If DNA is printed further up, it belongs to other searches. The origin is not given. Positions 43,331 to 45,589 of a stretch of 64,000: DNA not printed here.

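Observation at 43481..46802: Orphan NuoB-like [4Fe-4S] protein divergently paired with a RACo-like ferredoxin-ASKHA protein, followed by a PHP phosphoesterase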

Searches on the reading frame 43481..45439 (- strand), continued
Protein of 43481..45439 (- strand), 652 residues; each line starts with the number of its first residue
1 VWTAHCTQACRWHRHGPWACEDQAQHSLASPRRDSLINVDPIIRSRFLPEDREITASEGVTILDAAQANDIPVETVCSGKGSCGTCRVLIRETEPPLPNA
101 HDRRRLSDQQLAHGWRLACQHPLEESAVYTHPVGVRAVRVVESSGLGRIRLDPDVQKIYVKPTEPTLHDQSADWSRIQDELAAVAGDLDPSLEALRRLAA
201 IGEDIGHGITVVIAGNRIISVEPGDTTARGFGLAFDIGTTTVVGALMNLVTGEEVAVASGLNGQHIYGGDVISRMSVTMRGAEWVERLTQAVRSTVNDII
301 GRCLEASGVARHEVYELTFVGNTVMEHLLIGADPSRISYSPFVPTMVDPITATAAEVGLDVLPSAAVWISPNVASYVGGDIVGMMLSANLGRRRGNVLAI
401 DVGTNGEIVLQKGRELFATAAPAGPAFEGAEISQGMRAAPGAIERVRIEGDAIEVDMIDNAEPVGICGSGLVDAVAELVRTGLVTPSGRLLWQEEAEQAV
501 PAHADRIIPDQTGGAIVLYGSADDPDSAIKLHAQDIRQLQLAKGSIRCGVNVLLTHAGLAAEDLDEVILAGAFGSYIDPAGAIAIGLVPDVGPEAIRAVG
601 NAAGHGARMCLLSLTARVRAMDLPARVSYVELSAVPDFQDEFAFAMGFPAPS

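Call 40: search_solved_structures(query=window:43481-45334:-, max_evalue=0.001, show_alignments=1)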
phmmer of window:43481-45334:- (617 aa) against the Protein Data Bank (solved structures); distinct sequences matched with E-value up to 0.001: 13.
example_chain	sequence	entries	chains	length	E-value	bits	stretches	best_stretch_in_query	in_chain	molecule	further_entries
3zyy_X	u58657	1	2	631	5.4e-97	328.9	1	11-614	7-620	IRON-SULFUR CLUSTER BINDING PROTEIN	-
4c1n_K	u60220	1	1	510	8.8e-86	291.9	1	116-614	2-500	IRON-SULFUR CLUSTER BINDING PROTEIN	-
4c1n_I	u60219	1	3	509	1.4e-85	291.2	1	116-614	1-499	IRON-SULFUR CLUSTER BINDING PROTEIN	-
2wlb_A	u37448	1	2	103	2.9e-06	29.3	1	13-86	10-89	ELECTRON TRANSFER PROTEIN 1, MITOCHONDRIAL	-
1i7h_A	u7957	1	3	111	2.9e-06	29.3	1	12-88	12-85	FERREDOXIN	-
2mjd_A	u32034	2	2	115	9e-05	24.4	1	20-86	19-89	Adrenodoxin homolog, mitochondrial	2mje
3ah7_A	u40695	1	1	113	9.2e-05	24.3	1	9-87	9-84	[2Fe-2S]ferredoxin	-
5uj5_A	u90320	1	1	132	0.00024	23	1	22-101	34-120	Adrenodoxin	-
1a70_A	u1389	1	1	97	0.00039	22.2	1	18-97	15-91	FERREDOXIN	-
9gyr_A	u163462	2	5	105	0.0005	21.9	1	18-97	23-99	Ferredoxin-1, chloroplastic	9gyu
29ki_A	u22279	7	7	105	0.00051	21.9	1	18-97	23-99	Ferredoxin-1, chloroplastic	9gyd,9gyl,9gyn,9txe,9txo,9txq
1frd_A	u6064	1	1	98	0.0009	21.1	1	16-96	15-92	HETEROCYST [2FE-2S] FERREDOXIN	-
1oqq_A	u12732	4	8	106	0.001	20.9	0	17-85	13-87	Putidaredoxin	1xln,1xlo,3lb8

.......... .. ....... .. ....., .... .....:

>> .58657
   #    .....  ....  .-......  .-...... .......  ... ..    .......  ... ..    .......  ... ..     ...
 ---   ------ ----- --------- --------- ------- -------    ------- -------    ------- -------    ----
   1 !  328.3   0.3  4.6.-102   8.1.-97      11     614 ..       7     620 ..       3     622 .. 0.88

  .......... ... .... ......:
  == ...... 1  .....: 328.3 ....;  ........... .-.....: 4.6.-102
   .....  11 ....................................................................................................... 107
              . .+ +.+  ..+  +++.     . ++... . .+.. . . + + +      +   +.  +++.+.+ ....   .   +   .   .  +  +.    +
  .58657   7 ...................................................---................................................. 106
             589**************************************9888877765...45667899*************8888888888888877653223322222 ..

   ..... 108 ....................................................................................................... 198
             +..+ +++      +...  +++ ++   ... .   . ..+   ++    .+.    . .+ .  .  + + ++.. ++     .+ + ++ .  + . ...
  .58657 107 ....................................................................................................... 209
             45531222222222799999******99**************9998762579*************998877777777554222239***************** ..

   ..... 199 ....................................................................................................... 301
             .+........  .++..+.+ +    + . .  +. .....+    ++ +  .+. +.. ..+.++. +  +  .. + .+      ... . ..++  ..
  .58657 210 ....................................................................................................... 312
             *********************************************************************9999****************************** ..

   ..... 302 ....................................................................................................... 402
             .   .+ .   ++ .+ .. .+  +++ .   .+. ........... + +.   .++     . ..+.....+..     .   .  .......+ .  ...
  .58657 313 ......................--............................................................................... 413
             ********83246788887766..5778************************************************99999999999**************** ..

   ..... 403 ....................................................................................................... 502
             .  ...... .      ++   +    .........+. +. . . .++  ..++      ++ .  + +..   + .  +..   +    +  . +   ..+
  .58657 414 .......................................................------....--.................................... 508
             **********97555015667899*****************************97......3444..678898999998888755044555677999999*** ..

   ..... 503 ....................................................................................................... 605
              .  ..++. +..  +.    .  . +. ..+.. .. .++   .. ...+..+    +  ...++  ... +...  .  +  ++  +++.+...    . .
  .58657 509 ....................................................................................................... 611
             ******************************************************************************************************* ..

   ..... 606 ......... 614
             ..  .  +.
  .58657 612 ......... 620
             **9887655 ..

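Call 46: find_related_loci(query=window:43481-45334:-, collection=metagenome_contigs, flank=10000)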
Query window:43481-45334:- (617 aa) in metagenome_contigs; peptide patterns used: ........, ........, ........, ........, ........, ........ (x = any residue, [..] = any of these).
96 stretches matched a pattern; 5 encode a relative of the query (tblastn E <= 1e-3); 5 distinct loci.
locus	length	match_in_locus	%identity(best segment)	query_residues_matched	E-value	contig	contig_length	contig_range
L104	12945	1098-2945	94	1-616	0e+0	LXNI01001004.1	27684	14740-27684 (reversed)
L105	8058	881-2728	78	2-617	0e+0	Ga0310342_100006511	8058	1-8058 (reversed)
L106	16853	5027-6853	78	8-616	0e+0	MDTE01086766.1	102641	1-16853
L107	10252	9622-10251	77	7-216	3e-99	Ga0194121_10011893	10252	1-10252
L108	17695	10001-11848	77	2-617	0e+0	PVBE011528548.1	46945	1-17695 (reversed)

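Call 48: find_encoding_contigs(protein=P0192, flank=10000, max_places=1)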
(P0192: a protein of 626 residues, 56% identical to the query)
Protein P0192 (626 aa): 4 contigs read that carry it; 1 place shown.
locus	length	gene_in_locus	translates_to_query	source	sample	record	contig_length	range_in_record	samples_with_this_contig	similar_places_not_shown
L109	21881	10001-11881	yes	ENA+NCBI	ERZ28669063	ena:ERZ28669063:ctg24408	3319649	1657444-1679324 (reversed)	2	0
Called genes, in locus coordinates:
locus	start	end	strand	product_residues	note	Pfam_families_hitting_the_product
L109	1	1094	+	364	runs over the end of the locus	PF01408:GFO_IDH_MocA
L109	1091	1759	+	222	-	PF02311:AraC_binding (weak), PF07883:Cupin_2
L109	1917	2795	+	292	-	PF02574:S-methyl_trans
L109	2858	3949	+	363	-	-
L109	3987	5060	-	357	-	PF01208:URO-D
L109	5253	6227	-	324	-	-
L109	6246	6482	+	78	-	-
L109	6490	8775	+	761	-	PF01208:URO-D (weak)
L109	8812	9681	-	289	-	PF02607:B12-binding_2, PF02310:B12-binding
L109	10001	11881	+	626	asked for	PF00111:Fer2, PF17650:RACo_linker, PF17651:Raco_middle, PF14574:RACo_C_ter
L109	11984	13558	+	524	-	-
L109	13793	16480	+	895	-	PF13675:PilJ, PF00672:HAMP, PF00015:MCPsignal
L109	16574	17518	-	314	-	PF00389:2-Hacid_dh, PF02826:2-Hacid_dh_C, PF03446:NAD_binding_2 (weak)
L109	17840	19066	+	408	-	PF07195:FliD_C (weak)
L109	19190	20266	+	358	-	PF01073:3Beta_HSD, PF01370:Epimerase, PF02719:Polysacc_synt_2, PF04321:RmlD_sub_bind, PF05368:NmrA, PF07993:NAD_binding_4, PF16363:GDP_Man_Dehyd, PF13460:NAD_binding_10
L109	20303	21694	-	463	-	PF13727:CoA_binding_3, PF02397:Bac_transf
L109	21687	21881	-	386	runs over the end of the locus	PF13477:Glyco_trans_4_2, PF13439:Glyco_transf_4, PF13579:Glyco_trans_4_4, PF00534:Glycos_transf_1, PF13692:Glyco_trans_1_4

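Call 49: find_encoding_contigs(protein=P0271, flank=10000, max_places=1)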
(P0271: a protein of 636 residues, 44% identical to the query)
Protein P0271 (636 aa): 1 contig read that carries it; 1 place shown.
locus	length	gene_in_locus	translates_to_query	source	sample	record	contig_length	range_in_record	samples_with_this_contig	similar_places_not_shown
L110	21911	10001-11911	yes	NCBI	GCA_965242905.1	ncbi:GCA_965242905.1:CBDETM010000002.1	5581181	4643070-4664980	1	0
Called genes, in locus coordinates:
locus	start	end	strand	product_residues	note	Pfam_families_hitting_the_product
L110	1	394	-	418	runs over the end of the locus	-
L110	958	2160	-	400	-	PF18731:HEPN_Swt1 (faint)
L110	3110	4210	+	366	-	PF01476:LysM (weak)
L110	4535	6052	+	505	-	PF02463:SMC_N, PF11398:DUF2813 (weak), PF13175:AAA_15, PF13476:AAA_23, PF13304:AAA_21, PF13175:AAA_15 (weak)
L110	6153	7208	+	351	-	PF02615:Ldh_2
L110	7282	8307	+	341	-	PF01208:URO-D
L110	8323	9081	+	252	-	PF02607:B12-binding_2, PF02310:B12-binding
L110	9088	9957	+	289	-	PF00809:Pterin_bind, PF03599:CdhD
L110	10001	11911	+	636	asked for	PF00111:Fer2, PF17650:RACo_linker, PF17651:Raco_middle, PF14574:RACo_C_ter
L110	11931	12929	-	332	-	PF00389:2-Hacid_dh, PF02826:2-Hacid_dh_C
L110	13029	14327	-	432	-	PF00732:GMC_oxred_N, PF05199:GMC_oxred_C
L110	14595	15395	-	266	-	PF05721:PhyH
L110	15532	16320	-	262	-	PF05721:PhyH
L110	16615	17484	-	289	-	PF01909:NTP_transf_2 (weak)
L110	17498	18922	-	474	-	PF00884:Sulfatase, PF16347:SGSH_C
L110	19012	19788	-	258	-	PF01261:AP_endonuc_2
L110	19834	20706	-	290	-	PF01634:HisG, PF08029:HisG_C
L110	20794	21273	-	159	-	PF01502:PRA-CH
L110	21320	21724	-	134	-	-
